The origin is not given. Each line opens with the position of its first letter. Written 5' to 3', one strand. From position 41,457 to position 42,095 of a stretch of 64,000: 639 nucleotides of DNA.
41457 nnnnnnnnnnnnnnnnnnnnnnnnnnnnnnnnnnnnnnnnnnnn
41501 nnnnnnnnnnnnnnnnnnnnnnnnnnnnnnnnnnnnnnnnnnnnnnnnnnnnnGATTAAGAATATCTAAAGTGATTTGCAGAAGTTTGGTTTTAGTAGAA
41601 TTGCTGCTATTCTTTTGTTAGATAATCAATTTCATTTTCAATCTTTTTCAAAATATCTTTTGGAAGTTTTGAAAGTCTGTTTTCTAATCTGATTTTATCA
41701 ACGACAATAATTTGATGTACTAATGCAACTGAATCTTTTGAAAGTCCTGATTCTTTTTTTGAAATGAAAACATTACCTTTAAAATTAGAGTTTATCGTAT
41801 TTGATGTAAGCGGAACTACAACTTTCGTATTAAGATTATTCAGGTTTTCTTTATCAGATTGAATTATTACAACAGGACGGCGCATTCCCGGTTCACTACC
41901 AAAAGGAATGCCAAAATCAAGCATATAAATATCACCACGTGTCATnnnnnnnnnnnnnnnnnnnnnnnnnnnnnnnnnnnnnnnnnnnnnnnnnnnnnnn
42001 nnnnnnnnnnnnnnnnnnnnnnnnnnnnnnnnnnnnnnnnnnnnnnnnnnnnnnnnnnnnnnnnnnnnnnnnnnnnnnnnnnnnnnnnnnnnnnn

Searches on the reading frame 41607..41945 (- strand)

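Call 5: search_protein_families(library=pfam, proteins=[window:41607-41945:-], max_evalue=0.01)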
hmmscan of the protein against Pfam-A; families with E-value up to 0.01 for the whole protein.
window:41607-41945:- (112 aa): 1 family
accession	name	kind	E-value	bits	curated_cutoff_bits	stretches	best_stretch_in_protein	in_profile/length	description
PF02452.23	PemK_toxin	-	5.9e-25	88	23.1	1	3-107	2-106/109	PemK-like, MazF-like toxin of type II toxin-antitoxin system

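Call 6: search_protein_families(library=ncbifam, proteins=[window:41607-41945:-], max_evalue=0.01)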
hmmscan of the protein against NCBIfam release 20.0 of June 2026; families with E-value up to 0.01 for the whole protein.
window:41607-41945:- (112 aa): 3 families
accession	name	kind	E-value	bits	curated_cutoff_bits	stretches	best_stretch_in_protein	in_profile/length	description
NF007386.0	PRK09907.1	equivalog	1.4e-05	25.1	120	1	3-109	9-109/111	endoribonuclease MazF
NF045891.1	ICE_Mbov_0400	subfamily_domain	0.001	19.3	55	1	22-104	30-110/152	Mbov_0400 family ICE element protein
NF052489.1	TAtMazFAgrob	equivalog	0.0013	18.5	150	1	2-90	7-91/118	type II toxin-antitoxin system toxin MazF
